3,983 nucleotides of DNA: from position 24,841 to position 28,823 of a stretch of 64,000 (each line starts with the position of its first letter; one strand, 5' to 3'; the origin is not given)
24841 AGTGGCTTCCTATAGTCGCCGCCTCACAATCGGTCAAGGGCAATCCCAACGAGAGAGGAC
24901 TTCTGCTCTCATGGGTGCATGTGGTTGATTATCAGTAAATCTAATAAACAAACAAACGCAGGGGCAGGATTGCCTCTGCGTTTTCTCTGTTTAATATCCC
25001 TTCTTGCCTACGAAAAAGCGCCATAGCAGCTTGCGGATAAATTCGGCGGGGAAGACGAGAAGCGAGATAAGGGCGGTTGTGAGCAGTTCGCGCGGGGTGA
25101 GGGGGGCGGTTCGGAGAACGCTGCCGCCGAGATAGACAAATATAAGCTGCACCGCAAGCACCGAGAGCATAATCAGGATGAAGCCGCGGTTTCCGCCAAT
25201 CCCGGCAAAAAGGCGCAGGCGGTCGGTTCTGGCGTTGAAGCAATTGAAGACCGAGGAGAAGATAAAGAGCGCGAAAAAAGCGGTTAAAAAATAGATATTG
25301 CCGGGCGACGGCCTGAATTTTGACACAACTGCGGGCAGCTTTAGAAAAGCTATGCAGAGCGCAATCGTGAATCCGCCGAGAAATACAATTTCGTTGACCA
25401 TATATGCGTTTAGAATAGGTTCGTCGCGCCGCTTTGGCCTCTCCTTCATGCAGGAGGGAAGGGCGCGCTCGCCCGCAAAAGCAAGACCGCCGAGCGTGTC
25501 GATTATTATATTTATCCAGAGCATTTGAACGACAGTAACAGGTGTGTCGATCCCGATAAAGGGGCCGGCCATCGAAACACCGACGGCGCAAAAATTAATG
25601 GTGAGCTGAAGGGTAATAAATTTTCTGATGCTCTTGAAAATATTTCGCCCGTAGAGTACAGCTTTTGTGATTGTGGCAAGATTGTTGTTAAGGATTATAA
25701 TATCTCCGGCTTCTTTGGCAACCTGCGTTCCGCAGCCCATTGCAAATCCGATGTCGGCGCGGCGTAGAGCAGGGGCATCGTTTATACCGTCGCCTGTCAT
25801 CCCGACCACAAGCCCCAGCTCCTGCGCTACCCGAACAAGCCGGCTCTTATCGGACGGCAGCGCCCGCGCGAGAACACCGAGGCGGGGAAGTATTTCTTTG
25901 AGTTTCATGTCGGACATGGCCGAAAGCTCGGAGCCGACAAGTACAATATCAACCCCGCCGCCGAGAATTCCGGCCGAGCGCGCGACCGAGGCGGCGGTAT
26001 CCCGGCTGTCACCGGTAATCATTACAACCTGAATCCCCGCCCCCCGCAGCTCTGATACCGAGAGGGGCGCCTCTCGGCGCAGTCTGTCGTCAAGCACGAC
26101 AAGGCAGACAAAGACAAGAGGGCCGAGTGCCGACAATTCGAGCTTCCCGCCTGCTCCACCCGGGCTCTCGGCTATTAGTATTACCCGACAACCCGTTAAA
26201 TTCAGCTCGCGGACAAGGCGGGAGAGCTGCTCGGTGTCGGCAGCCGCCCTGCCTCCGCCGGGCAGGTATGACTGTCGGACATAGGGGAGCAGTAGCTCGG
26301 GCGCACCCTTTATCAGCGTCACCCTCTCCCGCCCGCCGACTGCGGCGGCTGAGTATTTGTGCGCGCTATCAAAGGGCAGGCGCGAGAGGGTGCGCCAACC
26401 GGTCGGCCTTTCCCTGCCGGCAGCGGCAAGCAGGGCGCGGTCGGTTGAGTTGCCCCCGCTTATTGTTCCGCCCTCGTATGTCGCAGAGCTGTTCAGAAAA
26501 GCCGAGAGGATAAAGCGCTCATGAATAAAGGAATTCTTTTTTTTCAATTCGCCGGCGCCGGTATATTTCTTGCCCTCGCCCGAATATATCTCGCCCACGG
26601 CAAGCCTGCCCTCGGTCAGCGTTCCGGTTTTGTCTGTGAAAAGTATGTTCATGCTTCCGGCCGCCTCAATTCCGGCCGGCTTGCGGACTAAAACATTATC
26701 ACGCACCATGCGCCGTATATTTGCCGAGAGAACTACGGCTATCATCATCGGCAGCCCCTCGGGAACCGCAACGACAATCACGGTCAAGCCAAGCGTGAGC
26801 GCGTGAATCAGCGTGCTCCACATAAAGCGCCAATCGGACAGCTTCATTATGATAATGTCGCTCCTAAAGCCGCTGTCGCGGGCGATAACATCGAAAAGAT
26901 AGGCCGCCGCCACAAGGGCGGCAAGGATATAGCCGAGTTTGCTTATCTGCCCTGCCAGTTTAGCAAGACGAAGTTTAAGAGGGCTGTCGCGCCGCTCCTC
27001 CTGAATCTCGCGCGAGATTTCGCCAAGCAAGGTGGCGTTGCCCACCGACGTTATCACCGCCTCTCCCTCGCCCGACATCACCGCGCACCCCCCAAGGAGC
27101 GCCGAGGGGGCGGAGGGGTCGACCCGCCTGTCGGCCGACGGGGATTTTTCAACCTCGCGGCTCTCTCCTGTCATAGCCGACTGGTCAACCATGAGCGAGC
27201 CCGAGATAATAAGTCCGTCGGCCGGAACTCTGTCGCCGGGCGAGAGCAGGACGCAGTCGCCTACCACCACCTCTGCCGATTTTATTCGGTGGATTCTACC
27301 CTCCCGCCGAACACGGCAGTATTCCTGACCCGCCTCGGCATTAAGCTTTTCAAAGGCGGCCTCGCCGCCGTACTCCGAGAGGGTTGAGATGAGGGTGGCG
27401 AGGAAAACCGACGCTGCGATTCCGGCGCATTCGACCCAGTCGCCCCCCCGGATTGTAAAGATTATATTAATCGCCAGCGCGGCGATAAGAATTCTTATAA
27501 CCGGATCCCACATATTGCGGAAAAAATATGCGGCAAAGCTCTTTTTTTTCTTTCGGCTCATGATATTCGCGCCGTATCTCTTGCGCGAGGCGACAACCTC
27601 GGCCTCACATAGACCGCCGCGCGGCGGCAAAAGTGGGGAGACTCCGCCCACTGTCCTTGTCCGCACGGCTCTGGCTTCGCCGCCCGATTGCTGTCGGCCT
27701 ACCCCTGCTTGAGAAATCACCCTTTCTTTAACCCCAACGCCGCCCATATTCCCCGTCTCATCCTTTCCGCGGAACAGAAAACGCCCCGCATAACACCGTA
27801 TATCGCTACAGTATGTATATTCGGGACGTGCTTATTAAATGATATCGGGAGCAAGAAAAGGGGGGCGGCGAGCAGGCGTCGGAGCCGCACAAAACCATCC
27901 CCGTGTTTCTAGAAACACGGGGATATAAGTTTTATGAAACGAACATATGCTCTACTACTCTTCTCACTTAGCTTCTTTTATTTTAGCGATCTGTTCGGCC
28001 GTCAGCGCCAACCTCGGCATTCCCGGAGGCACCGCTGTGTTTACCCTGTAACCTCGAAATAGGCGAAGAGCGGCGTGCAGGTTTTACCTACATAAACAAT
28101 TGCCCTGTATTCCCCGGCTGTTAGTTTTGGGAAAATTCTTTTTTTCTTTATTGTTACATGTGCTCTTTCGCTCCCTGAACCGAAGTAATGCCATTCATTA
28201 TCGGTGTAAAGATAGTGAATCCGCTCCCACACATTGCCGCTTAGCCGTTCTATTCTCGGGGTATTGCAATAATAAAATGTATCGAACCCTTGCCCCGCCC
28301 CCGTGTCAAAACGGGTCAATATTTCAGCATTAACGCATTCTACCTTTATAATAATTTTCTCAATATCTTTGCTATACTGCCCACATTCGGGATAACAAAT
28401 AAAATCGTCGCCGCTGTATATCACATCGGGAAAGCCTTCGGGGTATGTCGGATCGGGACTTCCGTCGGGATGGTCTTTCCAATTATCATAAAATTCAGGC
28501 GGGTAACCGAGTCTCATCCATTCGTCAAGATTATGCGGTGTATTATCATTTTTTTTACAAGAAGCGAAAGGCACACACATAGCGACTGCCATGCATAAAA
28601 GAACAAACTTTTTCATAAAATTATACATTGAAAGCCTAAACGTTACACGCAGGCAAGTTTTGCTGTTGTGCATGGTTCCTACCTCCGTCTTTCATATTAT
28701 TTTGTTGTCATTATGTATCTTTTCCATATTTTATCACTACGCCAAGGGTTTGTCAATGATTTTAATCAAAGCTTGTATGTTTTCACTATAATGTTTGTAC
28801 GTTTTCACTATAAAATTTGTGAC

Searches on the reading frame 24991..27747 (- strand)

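Call 9: search_protein_families(library=pfam, proteins=[window:24991-27747:-])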
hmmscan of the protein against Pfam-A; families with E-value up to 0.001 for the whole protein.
window:24991-27747:- (918 aa): 5 families
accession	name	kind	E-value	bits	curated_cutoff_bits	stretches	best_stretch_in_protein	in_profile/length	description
PF00122.25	E1-E2_ATPase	-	2.2e-38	132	28.1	1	141-349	4-180/181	E1-E2 ATPase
PF00689.26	Cation_ATPase_C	-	1.8e-33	116.2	27.3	1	735-908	2-175/175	Cation transporting ATPase, C-terminus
PF00702.32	Hydrolase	-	1.4e-12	48.9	26.4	1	368-665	3-191/191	haloacid dehalogenase-like hydrolase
PF00690.31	Cation_ATPase_N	-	1.6e-10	40.9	20.4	1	43-93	18-68/69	Cation transporter/ATPase, N-terminus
PF08282.18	Hydrolase_3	-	0.00034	20.9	20.9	1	652-695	210-253/255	haloacid dehalogenase-like hydrolase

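Call 10: search_protein_families(library=ncbifam, proteins=[window:24991-27747:-])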
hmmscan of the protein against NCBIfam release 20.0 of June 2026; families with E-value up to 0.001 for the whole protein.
window:24991-27747:- (918 aa): 20 families
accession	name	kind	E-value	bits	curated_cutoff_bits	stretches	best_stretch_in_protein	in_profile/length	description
TIGR01517.1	ATPase-IIB_Ca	equivalog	3.3e-155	518.6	507.05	1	44-899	54-870/882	calcium-translocating P-type ATPase, PMCA-type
TIGR01522.1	ATPase-IIA2_Ca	equivalog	8.8e-117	391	798.3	1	44-908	22-849/854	calcium-transporting P-type ATPase, PMR1-type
TIGR01116.1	ATPase-IIA1_Ca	equivalog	8e-92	308.7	703.4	2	473-798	393-696/799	calcium-translocating P-type ATPase, SERCA-type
TIGR01647.1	ATPase-IIIA_H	equivalog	4.2e-82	276.5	615.5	1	45-747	1-635/755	plasma-membrane proton-efflux P-type ATPase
TIGR01524.1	ATPase-IIIB_Mg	equivalog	1.3e-80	271.4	610.75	1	43-783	31-738/867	magnesium-translocating P-type ATPase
TIGR01494.1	ATPase_P-type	subfamily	2.1e-77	260.6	62.3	4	618-731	358-466/478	HAD-IC family P-type ATPase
TIGR01525.1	ATPase-IB_hvy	subfamily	2.4e-73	247.9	346.25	3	92-389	6-271/560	heavy metal translocating P-type ATPase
NF011702.0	PRK15122.1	subfamily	2.4e-70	237.6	975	1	43-751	47-747/907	magnesium-translocating P-type ATPase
TIGR01523.1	ATPase-IID_K-Na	equivalog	4.6e-62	209.9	645.05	2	457-798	489-850/997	potassium/sodium efflux P-type ATPase, fungal-type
TIGR01106.1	ATPase-IIC_X-K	subfamily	6.4e-62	209.7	946.1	3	601-776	637-815/997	Na,H/K antiporter P-type ATPase subunit alpha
TIGR01511.1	ATPase-IB1_Cu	subfamily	3.2e-55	188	397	4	623-726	406-508/542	copper-translocating P-type ATPase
TIGR01512.1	ATPase-IB2_Cd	subfamily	6e-54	183.6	313.5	4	624-728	364-467/494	cadmium family heavy metal-translocating P-type ATPase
TIGR01657.1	P-ATPase-V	hypoth_equivalog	2.5e-51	174.3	618.25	3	321-598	403-701/1055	ATP13A2 family polyamine export P-type ATPase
TIGR01497.1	kdpB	equivalog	1.7e-36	125.5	527.9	2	625-704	488-567/675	potassium-transporting ATPase subunit KdpB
NF008262.1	PRK11033.1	equivalog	6.5e-36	124.1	1005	4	627-718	602-692/731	zinc/cadmium/mercury/lead-transporting ATPase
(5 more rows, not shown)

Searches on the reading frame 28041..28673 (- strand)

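Call 9: search_protein_families(library=pfam, proteins=[window:28041-28673:-])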
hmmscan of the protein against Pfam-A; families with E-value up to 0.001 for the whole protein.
window:28041-28673:- (210 aa): 0 families

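Call 10: search_protein_families(library=ncbifam, proteins=[window:28041-28673:-])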
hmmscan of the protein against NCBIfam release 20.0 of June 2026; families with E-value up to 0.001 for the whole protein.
window:28041-28673:- (210 aa): 1 family
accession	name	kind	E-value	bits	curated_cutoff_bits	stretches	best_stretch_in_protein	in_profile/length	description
NF050142.1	PG1828_fam_lipo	equivalog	0.00066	20.4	50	1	20-44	1-24/59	PG1828 family lipoprotein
